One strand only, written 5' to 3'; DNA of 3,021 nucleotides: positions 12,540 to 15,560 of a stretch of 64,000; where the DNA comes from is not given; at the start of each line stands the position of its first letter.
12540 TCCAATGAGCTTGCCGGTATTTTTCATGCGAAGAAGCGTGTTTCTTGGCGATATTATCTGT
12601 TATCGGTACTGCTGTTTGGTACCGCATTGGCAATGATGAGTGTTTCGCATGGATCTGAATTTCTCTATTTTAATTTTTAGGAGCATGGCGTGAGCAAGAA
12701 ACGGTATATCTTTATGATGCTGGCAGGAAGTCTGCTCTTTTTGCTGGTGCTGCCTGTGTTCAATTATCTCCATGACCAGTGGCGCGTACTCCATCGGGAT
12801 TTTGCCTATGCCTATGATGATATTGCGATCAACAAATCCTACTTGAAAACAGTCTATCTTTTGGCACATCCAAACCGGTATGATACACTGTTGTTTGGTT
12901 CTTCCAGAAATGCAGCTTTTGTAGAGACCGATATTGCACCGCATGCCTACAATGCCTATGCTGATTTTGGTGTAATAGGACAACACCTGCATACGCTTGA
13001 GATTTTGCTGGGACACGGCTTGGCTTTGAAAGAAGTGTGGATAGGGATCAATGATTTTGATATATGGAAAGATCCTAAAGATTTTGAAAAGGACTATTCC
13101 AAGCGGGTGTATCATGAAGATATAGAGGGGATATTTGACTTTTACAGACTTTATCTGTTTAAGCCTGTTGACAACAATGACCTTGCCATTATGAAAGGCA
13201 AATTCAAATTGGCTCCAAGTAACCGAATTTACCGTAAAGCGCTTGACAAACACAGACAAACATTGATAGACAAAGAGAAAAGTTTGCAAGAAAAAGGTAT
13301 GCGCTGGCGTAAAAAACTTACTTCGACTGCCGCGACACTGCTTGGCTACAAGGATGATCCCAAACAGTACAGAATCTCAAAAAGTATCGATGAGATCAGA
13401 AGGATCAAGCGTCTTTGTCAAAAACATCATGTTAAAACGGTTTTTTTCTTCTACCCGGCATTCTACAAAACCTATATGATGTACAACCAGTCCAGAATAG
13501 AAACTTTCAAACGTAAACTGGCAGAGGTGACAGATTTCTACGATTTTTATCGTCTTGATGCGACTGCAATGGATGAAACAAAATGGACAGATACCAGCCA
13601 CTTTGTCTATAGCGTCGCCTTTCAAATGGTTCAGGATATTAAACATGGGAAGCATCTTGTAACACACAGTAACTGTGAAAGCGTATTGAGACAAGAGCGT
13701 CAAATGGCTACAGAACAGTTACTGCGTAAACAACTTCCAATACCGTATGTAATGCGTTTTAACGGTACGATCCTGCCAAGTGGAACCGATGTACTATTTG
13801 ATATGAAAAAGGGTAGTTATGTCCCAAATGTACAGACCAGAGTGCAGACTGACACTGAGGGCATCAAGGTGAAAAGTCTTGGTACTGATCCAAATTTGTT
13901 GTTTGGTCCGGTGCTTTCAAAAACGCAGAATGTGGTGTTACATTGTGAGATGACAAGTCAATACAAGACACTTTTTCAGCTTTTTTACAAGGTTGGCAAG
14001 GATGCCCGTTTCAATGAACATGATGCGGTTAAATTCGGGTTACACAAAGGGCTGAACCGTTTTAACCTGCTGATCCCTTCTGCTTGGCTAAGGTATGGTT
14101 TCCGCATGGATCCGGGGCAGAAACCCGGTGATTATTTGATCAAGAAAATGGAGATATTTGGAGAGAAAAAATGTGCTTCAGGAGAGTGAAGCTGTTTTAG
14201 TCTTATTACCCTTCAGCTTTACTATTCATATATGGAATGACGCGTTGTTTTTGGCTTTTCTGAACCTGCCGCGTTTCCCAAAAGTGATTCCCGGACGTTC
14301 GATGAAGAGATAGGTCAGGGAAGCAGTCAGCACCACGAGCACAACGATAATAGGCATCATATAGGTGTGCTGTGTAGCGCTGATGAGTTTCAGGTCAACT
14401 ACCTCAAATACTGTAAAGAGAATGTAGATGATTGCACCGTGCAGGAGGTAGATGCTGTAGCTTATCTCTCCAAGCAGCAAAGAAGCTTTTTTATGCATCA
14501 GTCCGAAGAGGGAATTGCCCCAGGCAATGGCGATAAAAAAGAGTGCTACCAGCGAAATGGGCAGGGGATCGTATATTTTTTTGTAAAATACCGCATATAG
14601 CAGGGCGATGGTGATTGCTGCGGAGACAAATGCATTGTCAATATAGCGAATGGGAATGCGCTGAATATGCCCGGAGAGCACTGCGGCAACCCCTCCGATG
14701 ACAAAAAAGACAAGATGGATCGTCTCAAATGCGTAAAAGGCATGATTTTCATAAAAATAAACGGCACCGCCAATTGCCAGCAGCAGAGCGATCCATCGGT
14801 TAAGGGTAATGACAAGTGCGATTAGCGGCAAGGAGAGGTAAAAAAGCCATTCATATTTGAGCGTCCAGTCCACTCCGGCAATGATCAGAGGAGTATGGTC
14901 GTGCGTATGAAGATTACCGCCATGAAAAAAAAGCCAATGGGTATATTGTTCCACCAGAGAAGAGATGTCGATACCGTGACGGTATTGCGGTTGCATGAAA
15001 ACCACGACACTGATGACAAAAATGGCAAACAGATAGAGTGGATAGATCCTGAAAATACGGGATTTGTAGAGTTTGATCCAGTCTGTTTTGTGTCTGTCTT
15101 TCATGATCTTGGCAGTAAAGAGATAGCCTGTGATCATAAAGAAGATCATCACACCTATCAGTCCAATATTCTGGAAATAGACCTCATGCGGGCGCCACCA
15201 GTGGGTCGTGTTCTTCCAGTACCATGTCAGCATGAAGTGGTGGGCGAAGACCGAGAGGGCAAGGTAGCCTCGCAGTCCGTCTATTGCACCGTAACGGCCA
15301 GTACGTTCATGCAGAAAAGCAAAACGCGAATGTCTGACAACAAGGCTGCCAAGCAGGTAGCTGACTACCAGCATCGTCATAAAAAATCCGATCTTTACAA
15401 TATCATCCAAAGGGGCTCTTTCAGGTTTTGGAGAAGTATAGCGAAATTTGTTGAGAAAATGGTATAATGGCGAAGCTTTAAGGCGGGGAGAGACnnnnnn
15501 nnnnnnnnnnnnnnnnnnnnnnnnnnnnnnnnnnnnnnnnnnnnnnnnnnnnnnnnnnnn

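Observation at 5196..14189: Two MBOAT + membrane-anchored SGNH/DltD-like partner pairs share one catalytic core but have different C-terminal tails, next to a secreted SGNH esterase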

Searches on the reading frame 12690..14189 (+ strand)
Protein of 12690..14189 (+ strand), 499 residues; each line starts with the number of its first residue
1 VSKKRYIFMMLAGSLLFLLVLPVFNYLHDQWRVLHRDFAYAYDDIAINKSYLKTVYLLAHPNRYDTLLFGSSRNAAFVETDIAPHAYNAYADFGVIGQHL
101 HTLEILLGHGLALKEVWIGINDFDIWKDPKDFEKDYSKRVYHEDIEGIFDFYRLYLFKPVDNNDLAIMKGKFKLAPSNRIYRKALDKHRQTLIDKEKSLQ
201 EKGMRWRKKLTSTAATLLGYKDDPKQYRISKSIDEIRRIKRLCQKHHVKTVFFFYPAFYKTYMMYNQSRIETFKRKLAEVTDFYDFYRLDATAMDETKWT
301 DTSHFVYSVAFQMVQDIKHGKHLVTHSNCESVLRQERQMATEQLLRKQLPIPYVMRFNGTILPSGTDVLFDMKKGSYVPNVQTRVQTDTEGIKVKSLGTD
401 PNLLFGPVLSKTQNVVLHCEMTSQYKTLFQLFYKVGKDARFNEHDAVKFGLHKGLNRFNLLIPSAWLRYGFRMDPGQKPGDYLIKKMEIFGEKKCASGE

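Call 7: search_protein_families(library=pfam, proteins=[window:12690-14189:+], max_evalue=0.1)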
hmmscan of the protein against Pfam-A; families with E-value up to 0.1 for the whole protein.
window:12690-14189:+ (499 aa): 1 family
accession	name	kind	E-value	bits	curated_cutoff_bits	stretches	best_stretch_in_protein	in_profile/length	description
PF02900.23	LigB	-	0.094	12.2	26.3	0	217-304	11-77/269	Catalytic LigB subunit of aromatic ring-opening dioxygenase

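Call 8: search_protein_families(library=ncbifam, proteins=[window:12690-14189:+], max_evalue=0.1)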
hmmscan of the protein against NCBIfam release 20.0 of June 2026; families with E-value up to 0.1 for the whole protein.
window:12690-14189:+ (499 aa): 0 families

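Call 11: find_homologous_proteins(query=window:12690-14189:+)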
Query window:12690-14189:+ (499 aa): 38 proteins with E <= 0.001 among 4621 candidates.
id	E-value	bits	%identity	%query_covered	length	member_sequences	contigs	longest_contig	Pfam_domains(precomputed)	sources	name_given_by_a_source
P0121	0.0e+0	1138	100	98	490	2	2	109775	-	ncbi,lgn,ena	-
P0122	2.6e-241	820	72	99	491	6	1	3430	-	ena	-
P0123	4.2e-236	803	73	95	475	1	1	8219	-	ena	-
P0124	8.4e-208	709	64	98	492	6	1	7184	-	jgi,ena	-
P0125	1.8e-194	665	59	98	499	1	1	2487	-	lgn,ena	-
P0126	2.2e-187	642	58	98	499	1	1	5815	-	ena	-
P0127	8.0e-162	558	51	98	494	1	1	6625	-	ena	-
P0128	8.5e-158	544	51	98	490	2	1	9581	-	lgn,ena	-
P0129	1.7e-145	504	49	97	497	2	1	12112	-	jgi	-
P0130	1.7e-138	481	57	73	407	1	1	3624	-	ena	-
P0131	4.8e-138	479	47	98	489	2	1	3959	-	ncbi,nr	ncbi:MAG: hypothetical protein GXO16_08440 [Epsilonproteobacteria bacterium]|nr:hypothetical protein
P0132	1.7e-128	448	44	99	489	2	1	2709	-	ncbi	-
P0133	8.4e-127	442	42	99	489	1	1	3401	-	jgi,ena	-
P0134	3.3e-126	440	42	99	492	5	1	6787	-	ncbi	-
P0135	1.2e-114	402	41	98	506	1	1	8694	-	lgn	-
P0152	7.4e-85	304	36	94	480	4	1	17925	PF07611.18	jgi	-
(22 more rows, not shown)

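Call 21: search_solved_structures(query=A1, max_evalue=10, show_alignments=2)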
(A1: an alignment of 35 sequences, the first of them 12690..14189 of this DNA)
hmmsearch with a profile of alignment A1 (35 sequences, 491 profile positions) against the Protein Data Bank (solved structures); distinct sequences matched with E-value up to 10: 1.
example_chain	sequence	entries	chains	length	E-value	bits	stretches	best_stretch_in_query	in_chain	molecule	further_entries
6yw5_ZZ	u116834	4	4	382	1.3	10.9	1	127-185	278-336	37S ribosomal protein S24, mitochondrial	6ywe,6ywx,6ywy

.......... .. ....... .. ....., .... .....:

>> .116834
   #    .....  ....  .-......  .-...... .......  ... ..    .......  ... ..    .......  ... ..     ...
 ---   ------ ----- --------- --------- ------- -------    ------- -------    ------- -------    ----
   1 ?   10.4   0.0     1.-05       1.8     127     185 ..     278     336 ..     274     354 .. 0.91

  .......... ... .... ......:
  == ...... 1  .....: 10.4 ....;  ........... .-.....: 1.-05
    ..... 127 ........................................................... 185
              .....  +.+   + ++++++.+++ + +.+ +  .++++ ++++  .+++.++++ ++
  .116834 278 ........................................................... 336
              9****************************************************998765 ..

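Call 23: search_protein_families(library=pfam, alignment_id=A1, max_evalue=1)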
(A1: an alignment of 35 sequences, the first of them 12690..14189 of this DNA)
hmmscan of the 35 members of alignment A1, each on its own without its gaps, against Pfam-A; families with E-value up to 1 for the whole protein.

A. member 1, window:12690-14189:+ (499 aa): 2 families
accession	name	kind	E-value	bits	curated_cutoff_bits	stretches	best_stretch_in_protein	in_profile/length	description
PF02900.23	LigB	-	0.094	12.2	26.3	1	217-304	11-77/269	Catalytic LigB subunit of aromatic ring-opening dioxygenase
PF01791.15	DeoC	-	0.17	11.9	23.8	0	295-359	7-64/229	DeoC/LacD family aldolase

B. families by the number of members that match (of 35 scanned): 22 families
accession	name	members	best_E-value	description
PF10096.14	DUF2334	3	0.013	Uncharacterized protein conserved in bacteria (DUF2334)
PF07611.17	DUF1574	2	7.7e-07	Protein of unknown function (DUF1574)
PF00486.34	Trans_reg_C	2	0.0028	Transcriptional regulatory protein, C terminal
PF18636.7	Sld7_N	2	0.003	Mitochondrial morphogenesis protein SLD7 N-terminal domain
PF05209.18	MinC_N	2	0.15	Septum formation inhibitor MinC, N-terminal domain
PF04287.17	DUF446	1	0.011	tRNA pseudouridine synthase C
PF02182.23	SAD_SRA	1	0.02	SAD/SRA domain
PF04368.18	DUF507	1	0.024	Protein of unknown function (DUF507)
PF02581.23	TMP-TENI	1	0.025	Thiamine monophosphate synthase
PF09970.15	DUF2204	1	0.03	Nucleotidyl transferase of unknown function (DUF2204)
PF18231.7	SerK_C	1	0.049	L-serine kinase SerK, C-terminal domain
PF23913.1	DUF7255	1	0.06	Family of unknown function (DUF7255)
PF20742.3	DUF5580_M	1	0.091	Family of unknown function (DUF5580) middle domain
PF14370.11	Topo_C_assoc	1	0.092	C-terminal topoisomerase domain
PF02900.23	LigB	1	0.094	Catalytic LigB subunit of aromatic ring-opening dioxygenase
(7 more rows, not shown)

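Call 30: find_related_loci(query=A1, collection=genome_contigs, flank=10000)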
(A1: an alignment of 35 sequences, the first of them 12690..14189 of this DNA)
Query A1 (499 aa) in genome_contigs; peptide patterns used: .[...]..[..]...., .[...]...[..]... (x = any residue, [..] = any of these).
117 stretches matched a pattern; 9 encode a relative of the query (tblastn E <= 1e-3); 9 distinct loci.
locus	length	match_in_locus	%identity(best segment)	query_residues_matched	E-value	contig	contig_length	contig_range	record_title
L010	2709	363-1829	44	1-492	9e-144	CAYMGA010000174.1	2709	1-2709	MAG TPA_asm: uncultured Nitratifractor sp. isolate SRP163575_co3_36 genome assembly, contig: NODE_38828_length_2709_cov_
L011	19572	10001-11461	40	1-491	5e-104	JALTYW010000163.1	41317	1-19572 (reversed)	MAG: Sulfurovum sp. isolate S141_metabat2_scaf2bin.075 S141_NODE_524_length_41317_cov_1.756737, whole genome shotgun seq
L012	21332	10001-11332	34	1-474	1e-95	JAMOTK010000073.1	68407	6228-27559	MAG: Sulfurovum sp. isolate 4571-419_metabat1_scaf2bin.060 4571-419_scaffold_88_c1, whole genome shotgun sequence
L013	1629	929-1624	63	1-224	3e-98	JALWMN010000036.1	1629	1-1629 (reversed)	MAG: Campylobacteraceae bacterium isolate M17_metabat2_scaf2bin.165 M17_NODE_121374_length_1629_cov_1.119174, whole geno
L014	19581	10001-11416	35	1-489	4e-89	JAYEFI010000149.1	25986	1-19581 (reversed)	MAG: Campylobacterota bacterium isolate MAG277 MAG277_149, whole genome shotgun sequence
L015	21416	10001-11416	35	1-489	9e-89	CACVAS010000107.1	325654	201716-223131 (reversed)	MAG: uncultured Sulfurovum sp. isolate HLG_WM_MAG_01 genome assembly, contig: NODE_2_length_325654_cov_45.593757, whole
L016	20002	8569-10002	34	1-489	3e-79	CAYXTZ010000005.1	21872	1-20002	MAG TPA_asm: uncultured Sulfurovum sp. isolate binchicken_co53_177 genome assembly, contig: NODE_1124_length_21872_cov_1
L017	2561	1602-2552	42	1-320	7e-81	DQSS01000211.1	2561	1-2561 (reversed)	MAG TPA_asm: Arcobacter sp. isolate SZUA-1382 k95_79448, whole genome shotgun sequence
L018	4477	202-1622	36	2-489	5e-79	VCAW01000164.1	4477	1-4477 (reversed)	MAG: Epsilonproteobacteria bacterium isolate symbiont_bin1 luo_tube_32233, whole genome shotgun sequence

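Call 33: predict_structure(alignment_id=A1)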
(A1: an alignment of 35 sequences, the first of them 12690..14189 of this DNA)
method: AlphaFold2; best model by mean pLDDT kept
length: 499 residues; sequences in the alignment: 35
mean_pLDDT: 94.4   pTM: 0.91
mean pLDDT of the five models: 94.4, 94.1, 93.0, 92.5, 92.3
residues with pLDDT >= 90: 462; 70-90: 31; 50-70: 3; < 50: 3
segments of 3 or more residues with pLDDT < 50: 497-499
pLDDT, mean of each block of 10 residues (from residue 1): 90 92 95 96 94 97 96 95 96 95 97 98 93 93 95 95 95 94 88 97 97 93 92 98 98 98 96 98 97 97 98 98 98 94 94 94 89 90 91 93 95 96 95 94 94 95 96 93 96 66
secondary structure, 60 per line:
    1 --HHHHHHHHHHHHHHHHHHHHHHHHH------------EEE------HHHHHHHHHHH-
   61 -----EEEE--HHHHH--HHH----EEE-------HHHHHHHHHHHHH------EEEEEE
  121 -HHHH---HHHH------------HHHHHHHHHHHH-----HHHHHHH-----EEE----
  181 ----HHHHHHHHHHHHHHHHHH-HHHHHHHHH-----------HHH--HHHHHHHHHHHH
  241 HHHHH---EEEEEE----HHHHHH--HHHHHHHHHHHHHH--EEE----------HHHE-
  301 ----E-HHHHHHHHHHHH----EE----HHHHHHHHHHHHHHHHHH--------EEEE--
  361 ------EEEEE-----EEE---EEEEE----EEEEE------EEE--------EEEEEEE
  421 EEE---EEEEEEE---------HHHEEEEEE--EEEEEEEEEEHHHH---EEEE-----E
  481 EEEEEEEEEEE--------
elements in order: H3-27 E40-42 H49-59 E66-69 H72-76 E86-88 H96-108 E115-120 H122-125 H129-132 H145-156 H162-168 E174-176 H185-202 H204-212 H229-245 E249-254 H259-264 H267-280 E283-285 H307-318 H329-346 E355-358 E367-371 E377-379 E383-387 E392-396 E403-405 E414-423 E427-433 E446-451 E454-463 H464-467 E471-474 E480-491
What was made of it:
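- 12690..14189 (+): Partner 2, 499 aa: TM anchor (about 3-27), a DltD-like SGNH domain (about 60-345; GSS70-72, N88, GxND119-122, D301xxH304) and a C-terminal CBM-like β-sandwich (about 350-495). AF2 pLDDT 94.4 (call 33).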

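Call 36: fold_search(model_id=the predicted structure, library=pdb)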
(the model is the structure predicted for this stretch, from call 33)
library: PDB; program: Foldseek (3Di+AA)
matches with E <= 10: 1411; with E <= 0.001: 85
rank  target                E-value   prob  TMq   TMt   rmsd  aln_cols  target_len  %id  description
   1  3st7                  2.1e-06  0.95  0.14  0.18  19.9       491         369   10  Crystal Structure of capsular polysaccharide assembling protein CapF from staphylococcus aureus (released 2012-02-15)
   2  1wky                  4.1e-06  0.91  0.15  0.17  22.6       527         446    8  Crystal structure of alkaline mannanase from Bacillus sp. strain JAMB-602: catalytic domain and its Carbohydrate Binding (released 2005-06-15)
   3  6pfx_B                1.4e-05  1.00  0.31  0.39  13.9       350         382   16  D-alanyl transferase DltD from Enterococcus faecium (released 2019-07-03)
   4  4yrd_A                2.0e-05  0.77  0.12  0.16  21.4       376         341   10  Crystal structure of CapF with inhibitor 3-isopropenyl-tropolone (released 2015-10-21)
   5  9h99                  2.5e-05  1.00  0.19  0.10  16.7       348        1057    7  Native structure of the full-length pesticidal protein Cry1Ca18 at pH7, from crystals formed in vivo (released 2025-11-12)
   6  8w7n                  2.5e-05  0.99  0.15  0.08  18.3       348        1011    7  Crystal structure of the in-cell Cry1Aa purified from Bacillus thuringiensis (released 2024-03-06)
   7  4mgs                  2.7e-05  1.00  0.21  0.63   3.9       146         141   13  BiXyn10A CBM1 APO (released 2014-08-20)
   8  4qpw_A                2.8e-05  1.00  0.21  0.62   4.0       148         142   13  BiXyn10A CBM1 with Xylohexaose Bound (released 2014-08-13)
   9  4yrd_B                3.0e-05  0.77  0.14  0.18  19.0       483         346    8  Crystal structure of CapF with inhibitor 3-isopropenyl-tropolone (released 2015-10-21)
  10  9qxq                  3.2e-05  1.00  0.19  0.10  17.8       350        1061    9  native structure of full-length pesticidal protein Cry1Ca18 at pH9, from crystals formed in vivo (released 2026-02-11)
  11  3vhr                  3.2e-05  0.35  0.09  0.10  21.6       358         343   10  Crystal Structure of capsular polysaccharide assembling protein CapF from Staphylococcus aureus in space group C2221 (released 2012-02-15)
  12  6pfx_A                4.0e-05  1.00  0.31  0.39  14.3       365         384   15  D-alanyl transferase DltD from Enterococcus faecium (released 2019-07-03)
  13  5la2_B                5.0e-05  1.00  0.19  0.21  18.1       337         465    9  The mechanism by which arabinoxylanases can recognise highly decorated xylans (released 2016-08-31)
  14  7pug_A                5.3e-05  0.84  0.17  0.11  19.9       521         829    9  GH115 alpha-1,2-glucuronidase in complex with xylopentaose (released 2022-01-19)
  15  5fui                  5.6e-05  1.00  0.13  0.45  13.2       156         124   10  Crystal structure of the C-terminal CBM6 of LamC a marine laminarianse from Zobellia galactanivorans (released 2016-03-02)
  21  3bma_B                8.9e-05  1.00  0.31  0.38  11.6       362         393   16  Crystal structure of D-alanyl-lipoteichoic acid synthetase from Streptococcus pneumoniae R6 (released 2007-12-25)
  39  3bma_D                2.5e-04  1.00  0.30  0.37  14.7       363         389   13  Crystal structure of D-alanyl-lipoteichoic acid synthetase from Streptococcus pneumoniae R6 (released 2007-12-25)
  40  3bma_F                2.6e-04  1.00  0.33  0.41  13.7       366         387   13  Crystal structure of D-alanyl-lipoteichoic acid synthetase from Streptococcus pneumoniae R6 (released 2007-12-25)
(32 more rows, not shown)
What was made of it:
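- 12690..14189 (+): Foldseek hits DltD 6pfx/3bma (probability 1.0) and CBM4/6/16/29/35 modules with target-normalised TM-score 0.5-0.63 (call 36).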

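Call 41: find_related_loci(query=A1, collection=metagenome_contigs, flank=10000)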
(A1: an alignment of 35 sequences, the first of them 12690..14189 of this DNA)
Query A1 (499 aa) in metagenome_contigs; peptide patterns used: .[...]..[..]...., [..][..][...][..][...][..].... (x = any residue, [..] = any of these).
162 stretches matched a pattern; 31 encode a relative of the query (tblastn E <= 1e-3); 31 distinct loci.
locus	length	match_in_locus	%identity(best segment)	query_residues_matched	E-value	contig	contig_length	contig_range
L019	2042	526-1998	64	1-491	0e+0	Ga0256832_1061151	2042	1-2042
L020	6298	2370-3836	51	1-490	7e-163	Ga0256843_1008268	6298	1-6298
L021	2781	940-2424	47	1-497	1e-153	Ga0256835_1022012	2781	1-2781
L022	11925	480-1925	49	1-482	5e-145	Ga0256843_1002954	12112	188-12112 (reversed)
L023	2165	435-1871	44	1-482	1e-144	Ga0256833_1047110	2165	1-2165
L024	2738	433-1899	42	1-492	2e-134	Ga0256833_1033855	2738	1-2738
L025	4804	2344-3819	40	1-491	6e-122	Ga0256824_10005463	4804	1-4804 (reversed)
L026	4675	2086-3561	40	1-491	2e-121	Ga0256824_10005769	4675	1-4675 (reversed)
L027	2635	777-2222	36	1-493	1e-104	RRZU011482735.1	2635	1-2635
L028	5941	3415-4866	36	1-499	2e-100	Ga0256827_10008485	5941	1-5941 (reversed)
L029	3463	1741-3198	34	1-493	1e-98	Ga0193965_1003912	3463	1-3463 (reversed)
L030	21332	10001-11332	34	1-474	2e-95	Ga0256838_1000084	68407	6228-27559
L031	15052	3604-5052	35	1-490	2e-89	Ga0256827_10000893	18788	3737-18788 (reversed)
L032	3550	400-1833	36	1-489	4e-90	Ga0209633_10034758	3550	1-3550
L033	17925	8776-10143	36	20-489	5e-88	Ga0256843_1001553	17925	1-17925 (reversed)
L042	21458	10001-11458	39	1-490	4e-116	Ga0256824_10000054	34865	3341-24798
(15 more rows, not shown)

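Call 45: search_protein_families(library=pfam, proteins=[L042:11479-13782:+, L042:13810-15291:+, L042:15233-16453:+, L042:16614-17174:+, L042:17289-18341:-, L042:18396-20522:-, L042:2379-3248:-, L042:675-1973:-], max_evalue=0.01)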
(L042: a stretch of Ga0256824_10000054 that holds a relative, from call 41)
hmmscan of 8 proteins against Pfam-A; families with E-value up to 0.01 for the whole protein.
L042:11479-13782:+ (767 aa): 1 family
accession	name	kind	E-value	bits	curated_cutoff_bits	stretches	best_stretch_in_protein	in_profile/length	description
PF00884.28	Sulfatase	-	1.7e-16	60.9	25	1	169-422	1-257/301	Sulfatase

L042:13810-15291:+ (493 aa): 2 families
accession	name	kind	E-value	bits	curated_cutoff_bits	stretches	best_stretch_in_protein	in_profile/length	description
PF03062.24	MBOAT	-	6.3e-44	151.1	27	1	83-377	10-328/337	MBOAT, membrane-bound O-acyltransferase family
PF13813.11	MBOAT_2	-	5.2e-08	33.5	25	1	268-330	3-67/85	Membrane bound O-acyl transferase family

L042:15233-16453:+ (406 aa): 0 families

L042:16614-17174:+ (186 aa): 3 families
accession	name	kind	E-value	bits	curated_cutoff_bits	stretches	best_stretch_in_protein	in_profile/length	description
PF01527.26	HTH_Tnp_1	-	1.4e-12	48.1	24.1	1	4-74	3-72/75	Transposase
PF13276.12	HTH_21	-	2.5e-08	34.5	28.1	1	146-183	4-43/60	HTH-like domain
PF13518.12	HTH_28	-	0.0013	19.2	25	1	12-50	1-38/52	Helix-turn-helix domain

L042:17289-18341:- (350 aa): 2 families
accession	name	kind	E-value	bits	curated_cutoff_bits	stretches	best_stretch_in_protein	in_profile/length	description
PF00535.33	Glycos_transf_2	-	4.5e-15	56.4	23.3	1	13-169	3-159/168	Glycosyl transferase family 2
PF04138.20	GtrA_DPMS_TM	-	4.1e-10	40.3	26.1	1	235-347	1-117/117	GtrA/DPMS, transmembrane domain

L042:18396-20522:- (708 aa): 0 families

L042:2379-3248:- (289 aa): 2 families
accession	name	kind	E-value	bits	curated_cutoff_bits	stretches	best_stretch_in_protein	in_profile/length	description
PF01040.23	UbiA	-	3e-27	95.9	34.2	1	29-253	11-231/250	UbiA prenyltransferase family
PF11992.13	TgpA_N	-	0.00042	19.9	30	0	85-227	47-184/333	TgpA N-terminal domain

L042:675-1973:- (432 aa): 1 family
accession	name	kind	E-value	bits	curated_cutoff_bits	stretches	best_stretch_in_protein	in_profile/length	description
PF01565.28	FAD_binding_4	-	4.4e-17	62.5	26.4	1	21-144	9-139/139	FAD binding domain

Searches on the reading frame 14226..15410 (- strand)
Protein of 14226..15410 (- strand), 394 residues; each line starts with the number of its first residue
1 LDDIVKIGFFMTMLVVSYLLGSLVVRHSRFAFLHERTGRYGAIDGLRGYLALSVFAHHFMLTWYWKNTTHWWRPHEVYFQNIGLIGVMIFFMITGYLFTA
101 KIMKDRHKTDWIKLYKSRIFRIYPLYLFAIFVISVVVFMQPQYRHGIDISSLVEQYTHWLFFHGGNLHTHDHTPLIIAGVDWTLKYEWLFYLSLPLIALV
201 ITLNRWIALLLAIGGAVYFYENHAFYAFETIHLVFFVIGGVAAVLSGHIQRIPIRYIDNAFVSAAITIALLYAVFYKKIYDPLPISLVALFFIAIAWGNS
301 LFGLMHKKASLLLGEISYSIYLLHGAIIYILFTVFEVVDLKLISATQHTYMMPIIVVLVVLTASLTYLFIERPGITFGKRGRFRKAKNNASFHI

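Call 7: search_protein_families(library=pfam, proteins=[window:14226-15410:-], max_evalue=0.1)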
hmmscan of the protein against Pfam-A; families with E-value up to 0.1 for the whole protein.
window:14226-15410:- (394 aa): 1 family
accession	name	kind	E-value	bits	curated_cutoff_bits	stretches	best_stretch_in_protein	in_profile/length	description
PF01757.29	Acyl_transf_3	-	7e-31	107.9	31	1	42-364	3-317/326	Acyltransferase domain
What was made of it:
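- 14226..15410 (-): AT3-family acyltransferase without a fused SGNH domain, convergent with the operon. This is a further O-acylation gene of the same glycan locus. Pfam Acyl_transf_3 7e-31 (call 7).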

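Call 8: search_protein_families(library=ncbifam, proteins=[window:14226-15410:-], max_evalue=0.1)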
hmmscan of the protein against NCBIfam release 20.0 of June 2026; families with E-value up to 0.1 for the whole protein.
window:14226-15410:- (394 aa): 0 families
